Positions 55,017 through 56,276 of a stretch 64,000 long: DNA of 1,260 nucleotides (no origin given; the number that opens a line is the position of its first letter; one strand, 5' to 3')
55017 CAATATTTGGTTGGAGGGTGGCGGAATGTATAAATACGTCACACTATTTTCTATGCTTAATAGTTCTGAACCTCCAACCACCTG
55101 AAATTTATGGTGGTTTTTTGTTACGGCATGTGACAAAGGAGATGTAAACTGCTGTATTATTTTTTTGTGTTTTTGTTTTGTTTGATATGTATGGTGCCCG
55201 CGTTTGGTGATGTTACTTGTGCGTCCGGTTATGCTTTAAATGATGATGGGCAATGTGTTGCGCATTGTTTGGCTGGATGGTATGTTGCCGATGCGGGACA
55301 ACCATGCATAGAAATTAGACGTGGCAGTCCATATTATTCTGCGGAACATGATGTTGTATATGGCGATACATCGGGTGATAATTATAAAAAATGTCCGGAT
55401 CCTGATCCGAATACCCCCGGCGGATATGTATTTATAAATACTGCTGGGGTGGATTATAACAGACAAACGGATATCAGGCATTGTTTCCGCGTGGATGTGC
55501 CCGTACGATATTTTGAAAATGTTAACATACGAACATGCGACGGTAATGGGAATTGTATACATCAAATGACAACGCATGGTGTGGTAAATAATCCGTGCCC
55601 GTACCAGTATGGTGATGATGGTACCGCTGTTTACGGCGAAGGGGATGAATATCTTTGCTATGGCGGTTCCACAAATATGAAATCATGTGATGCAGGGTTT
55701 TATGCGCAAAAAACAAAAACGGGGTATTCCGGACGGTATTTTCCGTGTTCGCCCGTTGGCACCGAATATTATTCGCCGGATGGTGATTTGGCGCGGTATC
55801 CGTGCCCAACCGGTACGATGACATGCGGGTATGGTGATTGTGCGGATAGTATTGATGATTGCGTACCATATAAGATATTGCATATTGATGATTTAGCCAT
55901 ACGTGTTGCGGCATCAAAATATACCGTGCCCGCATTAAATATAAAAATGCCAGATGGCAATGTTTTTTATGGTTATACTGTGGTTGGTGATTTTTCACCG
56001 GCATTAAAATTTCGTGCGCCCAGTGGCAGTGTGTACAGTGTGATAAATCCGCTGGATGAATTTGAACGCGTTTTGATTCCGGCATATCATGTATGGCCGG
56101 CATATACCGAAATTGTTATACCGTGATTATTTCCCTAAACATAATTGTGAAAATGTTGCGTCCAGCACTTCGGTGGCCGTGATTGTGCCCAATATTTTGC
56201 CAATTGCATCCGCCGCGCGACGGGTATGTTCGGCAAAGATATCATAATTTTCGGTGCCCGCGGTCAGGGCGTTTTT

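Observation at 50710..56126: Two large cysteine-rich proteins with eukaryote-like EGF / ephrin-receptor-like repeats flanking xth and an acyl-CoA synthetase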

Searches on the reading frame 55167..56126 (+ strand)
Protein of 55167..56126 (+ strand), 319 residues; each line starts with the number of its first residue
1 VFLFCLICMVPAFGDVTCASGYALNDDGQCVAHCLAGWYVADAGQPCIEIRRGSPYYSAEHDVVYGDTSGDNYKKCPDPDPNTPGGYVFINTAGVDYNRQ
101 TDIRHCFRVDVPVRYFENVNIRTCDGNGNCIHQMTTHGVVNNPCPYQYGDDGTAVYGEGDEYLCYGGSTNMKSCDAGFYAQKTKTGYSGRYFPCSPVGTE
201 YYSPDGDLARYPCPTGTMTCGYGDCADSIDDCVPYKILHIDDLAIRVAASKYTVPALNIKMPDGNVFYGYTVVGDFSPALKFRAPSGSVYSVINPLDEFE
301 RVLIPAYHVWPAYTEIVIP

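Call 3: search_protein_families(library=pfam, proteins=[window:55167-56126:+], max_evalue=1)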
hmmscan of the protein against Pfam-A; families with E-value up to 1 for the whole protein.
window:55167-56126:+ (319 aa): 1 family
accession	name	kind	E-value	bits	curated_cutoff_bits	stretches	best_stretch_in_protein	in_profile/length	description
PF12662.13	cEGF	-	0.066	13.5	26.6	1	17-31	5-20/24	Complement Clr-like EGF-like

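Call 9: find_encoding_contigs(protein=window:55167-56126:+, flank=10000, max_places=6)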
Protein window:55167-56126:+ (319 aa): no gene with exactly this product is on record in the collection.

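Call 14: find_homologous_proteins(query=window:55167-56126:+, max_evalue=0.001)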
Query window:55167-56126:+ (319 aa): 7 proteins with E <= 0.001 among 537 candidates.
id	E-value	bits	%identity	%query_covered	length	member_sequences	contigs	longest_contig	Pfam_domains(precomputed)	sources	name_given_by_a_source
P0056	5.7e-209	712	95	97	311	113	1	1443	-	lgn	-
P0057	4.6e-75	271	48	95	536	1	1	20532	-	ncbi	-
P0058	5.0e-73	265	45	91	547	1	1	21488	-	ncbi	-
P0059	1.8e-71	260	45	95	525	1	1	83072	-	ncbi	-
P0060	5.3e-67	245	45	87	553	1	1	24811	-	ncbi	-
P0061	5.4e-64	235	42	99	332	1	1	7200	-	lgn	-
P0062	4.2e-62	229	43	93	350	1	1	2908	-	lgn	-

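Call 17: find_encoding_contigs(protein=P0059, flank=8000, max_places=3)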
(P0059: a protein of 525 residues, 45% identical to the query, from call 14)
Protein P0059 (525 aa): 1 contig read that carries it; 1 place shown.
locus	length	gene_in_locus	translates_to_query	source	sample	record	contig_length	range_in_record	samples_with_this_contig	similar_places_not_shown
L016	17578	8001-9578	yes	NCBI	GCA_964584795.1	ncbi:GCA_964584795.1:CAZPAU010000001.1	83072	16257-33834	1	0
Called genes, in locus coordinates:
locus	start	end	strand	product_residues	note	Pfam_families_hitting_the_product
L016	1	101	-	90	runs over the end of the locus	-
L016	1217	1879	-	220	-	-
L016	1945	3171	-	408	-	PF07690:MFS_1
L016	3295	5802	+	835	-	-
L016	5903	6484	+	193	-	PF18454:Mtd_N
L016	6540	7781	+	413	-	PF00871:Acetate_kinase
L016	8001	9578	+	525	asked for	-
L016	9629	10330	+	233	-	PF01026:TatD_DNase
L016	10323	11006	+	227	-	PF00899:ThiF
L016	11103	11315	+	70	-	PF04070:DUF378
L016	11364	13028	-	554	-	PF00664:ABC_membrane, PF00005:ABC_tran, PF02463:SMC_N (weak)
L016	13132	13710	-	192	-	-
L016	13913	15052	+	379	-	PF14072:DndB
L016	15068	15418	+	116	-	PF01541:GIY-YIG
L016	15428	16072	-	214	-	PF13505:OMP_b-brl, PF02462:Opacity (faint)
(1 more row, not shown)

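Call 23: search_protein_families(library=pfam, alignment_id=A2, max_evalue=0.1)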
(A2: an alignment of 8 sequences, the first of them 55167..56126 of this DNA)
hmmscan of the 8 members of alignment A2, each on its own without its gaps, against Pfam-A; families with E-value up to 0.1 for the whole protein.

A. member 1, window:55167-56126:+ (319 aa): 1 family
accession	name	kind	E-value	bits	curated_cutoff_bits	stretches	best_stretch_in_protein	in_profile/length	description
PF12662.13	cEGF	-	0.066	13.5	26.6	0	17-31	5-20/24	Complement Clr-like EGF-like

B. families by the number of members that match (of 8 scanned): 6 families
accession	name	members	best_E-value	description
PF23091.2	TNFR_ELAPOR1_6th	3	0.00023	ELAPOR1-like, TNF receptor-like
PF07699.19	Ephrin_rec_like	3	0.0013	Tyrosine-protein kinase ephrin type A/B receptor-like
PF12662.13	cEGF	2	0.058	Complement Clr-like EGF-like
PF07562.20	NCD3G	1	0.026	Nine Cysteines Domain of family 3 GPCR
PF07732.21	Cu-oxidase_3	1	0.058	Multicopper oxidase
PF04942.19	CC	1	0.072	CC domain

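Call 31: predict_structure(alignment_id=A2)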
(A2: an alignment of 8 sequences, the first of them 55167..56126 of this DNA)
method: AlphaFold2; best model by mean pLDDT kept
length: 319 residues; sequences in the alignment: 8
mean_pLDDT: 50.4   pTM: 0.38
mean pLDDT of the five models: 50.4, 43.9, 36.8, 36.2, 34.0
residues with pLDDT >= 90: 1; 70-90: 74; 50-70: 49; < 50: 195
segments of 3 or more residues with pLDDT < 50: 1-14, 93-103, 116-137, 167-169, 175-319
pLDDT, mean of each block of 10 residues (from residue 1): 38 60 86 81 78 59 80 69 76 38 62 54 41 46 72 72 54 45 36 38 33 41 37 36 31 30 35 32 41 36 36 34
secondary structure, 60 per line:
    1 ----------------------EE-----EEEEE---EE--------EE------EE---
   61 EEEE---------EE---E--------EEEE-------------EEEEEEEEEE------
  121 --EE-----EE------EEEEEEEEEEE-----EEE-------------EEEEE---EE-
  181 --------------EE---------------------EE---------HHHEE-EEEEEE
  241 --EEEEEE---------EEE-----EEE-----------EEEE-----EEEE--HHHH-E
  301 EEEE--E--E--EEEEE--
elements in order: E30-34 E61-64 E88-91 E105-114 E138-148 E154-156 E170-174 E235-240 E243-248 E258-260 E266-268 E280-283 E289-292 H295-298 E300-304 E313-317

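Call 45: search_solved_structures(query=A2, max_evalue=10, show_alignments=2)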
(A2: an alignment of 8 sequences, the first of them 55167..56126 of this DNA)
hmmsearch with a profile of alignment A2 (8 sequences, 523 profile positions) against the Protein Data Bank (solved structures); distinct sequences matched with E-value up to 10: 0.

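Call 53: find_homologous_proteins(query=A2, max_evalue=0.001)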
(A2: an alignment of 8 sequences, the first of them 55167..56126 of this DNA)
Query A2 (8 sequences) (319 aa, profile of the alignment): 16 proteins with E <= 0.001 among 4410 candidates.
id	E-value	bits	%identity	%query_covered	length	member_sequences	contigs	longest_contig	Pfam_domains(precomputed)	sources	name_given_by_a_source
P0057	1.4e-257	874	48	95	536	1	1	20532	-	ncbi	-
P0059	6.1e-255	865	45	95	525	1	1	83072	-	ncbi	-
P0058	6.2e-253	858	45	91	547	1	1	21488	-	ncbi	-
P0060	5.0e-244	829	45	87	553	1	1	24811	-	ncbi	-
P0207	7.5e-228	776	49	99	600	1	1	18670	-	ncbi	-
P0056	7.2e-148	512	95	97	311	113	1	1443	-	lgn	-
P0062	8.6e-138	478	43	93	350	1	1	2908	-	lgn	-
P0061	2.9e-133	463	42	99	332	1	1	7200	-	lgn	-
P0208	1.3e-84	303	40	94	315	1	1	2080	-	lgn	-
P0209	1.6e-77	279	40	94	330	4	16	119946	-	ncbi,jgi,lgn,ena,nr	ncbi:MAG: hypothetical protein E7011_03090 [Alphaproteobacteria bacterium]|nr:hypothetical protein [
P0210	1.3e-71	260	38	94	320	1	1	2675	-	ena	-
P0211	4.0e-70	255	36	93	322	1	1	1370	-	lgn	-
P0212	1.1e-67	247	38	88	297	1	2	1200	-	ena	-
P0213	1.5e-67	247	37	94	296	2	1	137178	-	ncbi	-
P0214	6.1e-62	228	36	93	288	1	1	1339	-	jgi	jgi:hypothetical protein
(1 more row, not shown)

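Call 54: find_encoding_contigs(protein=P0209, flank=7000, max_places=3)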
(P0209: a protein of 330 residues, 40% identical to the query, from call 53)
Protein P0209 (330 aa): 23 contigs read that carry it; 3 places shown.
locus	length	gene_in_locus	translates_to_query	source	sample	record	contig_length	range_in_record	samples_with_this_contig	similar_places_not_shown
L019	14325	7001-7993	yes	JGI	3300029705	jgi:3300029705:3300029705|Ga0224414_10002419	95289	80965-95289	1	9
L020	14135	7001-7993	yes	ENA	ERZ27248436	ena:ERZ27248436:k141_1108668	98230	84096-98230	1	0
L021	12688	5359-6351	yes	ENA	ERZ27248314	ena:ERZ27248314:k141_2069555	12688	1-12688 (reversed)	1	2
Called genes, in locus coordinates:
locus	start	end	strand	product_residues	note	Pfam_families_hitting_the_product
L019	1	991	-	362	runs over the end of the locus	PF00953:Glycos_transf_4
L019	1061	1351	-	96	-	PF09864:MliC (weak)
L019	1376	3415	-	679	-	PF00912:Transgly, PF00905:Transpeptidase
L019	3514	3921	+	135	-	-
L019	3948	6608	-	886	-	PF01326:PPDK_N, PF00391:PEP-utilizers, PF02896:PEP-utilizers_C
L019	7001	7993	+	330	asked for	-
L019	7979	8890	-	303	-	PF01515:PTA_PTB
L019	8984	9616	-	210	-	-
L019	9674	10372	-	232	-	-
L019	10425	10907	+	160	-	PF01988:VIT1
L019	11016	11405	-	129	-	-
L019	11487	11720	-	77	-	-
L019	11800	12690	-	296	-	-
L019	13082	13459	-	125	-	-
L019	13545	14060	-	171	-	-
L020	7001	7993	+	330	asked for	-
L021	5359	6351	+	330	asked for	-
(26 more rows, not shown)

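Call 55: find_encoding_contigs(protein=P0213, flank=7000, max_places=2)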
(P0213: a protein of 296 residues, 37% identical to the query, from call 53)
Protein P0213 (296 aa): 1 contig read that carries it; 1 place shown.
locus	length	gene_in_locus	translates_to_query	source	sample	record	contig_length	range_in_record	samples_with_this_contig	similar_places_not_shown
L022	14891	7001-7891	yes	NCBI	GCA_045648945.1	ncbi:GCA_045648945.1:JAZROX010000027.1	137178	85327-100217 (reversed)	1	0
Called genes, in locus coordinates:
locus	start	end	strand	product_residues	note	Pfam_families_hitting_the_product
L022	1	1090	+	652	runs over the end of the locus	-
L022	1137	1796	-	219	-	-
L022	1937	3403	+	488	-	PF01336:tRNA_anti-codon, PF00152:tRNA-synt_2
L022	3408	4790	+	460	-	-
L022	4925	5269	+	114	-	PF00313:CSD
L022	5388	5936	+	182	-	PF04011:LemA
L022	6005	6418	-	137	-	-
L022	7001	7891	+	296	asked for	-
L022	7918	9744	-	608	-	PF00753:Lactamase_B, PF12706:Lactamase_B_2, PF22505:RNase_J_b_CASP, PF17770:RNase_J_C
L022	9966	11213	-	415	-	PF00871:Acetate_kinase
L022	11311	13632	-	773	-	-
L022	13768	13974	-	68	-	PF01165:Ribosomal_S21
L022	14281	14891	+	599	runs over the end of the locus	PF00664:ABC_membrane, PF00005:ABC_tran, PF02463:SMC_N (weak)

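Call 61: find_related_loci(query=A2, collection=metagenome_contigs, flank=2500)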
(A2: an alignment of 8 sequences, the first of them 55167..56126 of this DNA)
Query A2 (319 aa) in metagenome_contigs; peptide patterns used: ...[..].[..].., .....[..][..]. (x = any residue, [..] = any of these).
260 stretches matched a pattern, but none encodes a relative of the query by tblastn (E <= 1e-3).

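Call 63: find_related_loci(query=A4, collection=metagenome_contigs, flank=2500)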
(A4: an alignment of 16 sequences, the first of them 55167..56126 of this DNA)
Query A4 (319 aa) in metagenome_contigs; peptide patterns used: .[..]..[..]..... (x = any residue, [..] = any of these).
8 stretches matched a pattern, but none encodes a relative of the query by tblastn (E <= 1e-3).

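Call 64: find_encoding_contigs(protein=P0061, flank=2000, max_places=2)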
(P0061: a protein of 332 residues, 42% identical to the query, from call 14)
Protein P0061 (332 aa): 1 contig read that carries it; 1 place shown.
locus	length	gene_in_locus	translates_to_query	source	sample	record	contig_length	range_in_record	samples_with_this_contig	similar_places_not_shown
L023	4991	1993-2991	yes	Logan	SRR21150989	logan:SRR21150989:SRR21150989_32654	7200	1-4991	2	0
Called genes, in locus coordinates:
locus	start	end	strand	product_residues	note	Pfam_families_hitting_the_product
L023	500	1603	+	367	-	-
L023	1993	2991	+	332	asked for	-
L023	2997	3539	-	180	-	PF01988:VIT1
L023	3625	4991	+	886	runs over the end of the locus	PF01326:PPDK_N, PF00391:PEP-utilizers, PF02896:PEP-utilizers_C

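Call 65: find_encoding_contigs(protein=P0062, flank=2000, max_places=2)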
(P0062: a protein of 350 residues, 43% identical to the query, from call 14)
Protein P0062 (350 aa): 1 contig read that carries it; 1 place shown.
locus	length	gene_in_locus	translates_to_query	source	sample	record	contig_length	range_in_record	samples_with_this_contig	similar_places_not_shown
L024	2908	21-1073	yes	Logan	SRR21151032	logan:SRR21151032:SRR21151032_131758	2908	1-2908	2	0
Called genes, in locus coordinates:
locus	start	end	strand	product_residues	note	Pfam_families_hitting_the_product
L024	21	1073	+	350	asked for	-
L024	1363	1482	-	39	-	-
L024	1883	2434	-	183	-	PF01741:MscL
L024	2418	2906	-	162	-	?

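Call 66: find_encoding_contigs(protein=P0210, flank=2000, max_places=2)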
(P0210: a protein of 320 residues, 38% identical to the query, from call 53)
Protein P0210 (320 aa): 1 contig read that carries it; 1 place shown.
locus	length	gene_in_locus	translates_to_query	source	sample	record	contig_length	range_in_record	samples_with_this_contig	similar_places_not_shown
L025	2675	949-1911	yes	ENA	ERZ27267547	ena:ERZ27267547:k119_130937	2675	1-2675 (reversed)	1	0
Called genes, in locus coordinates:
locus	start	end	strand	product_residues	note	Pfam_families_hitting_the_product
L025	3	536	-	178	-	?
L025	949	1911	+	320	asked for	-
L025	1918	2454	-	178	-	-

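Call 117: search_protein_families(library=ncbifam, proteins=[window:55167-56126:+], max_evalue=0.01)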
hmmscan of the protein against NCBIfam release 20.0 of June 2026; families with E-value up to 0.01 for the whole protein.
window:55167-56126:+ (319 aa): 0 families
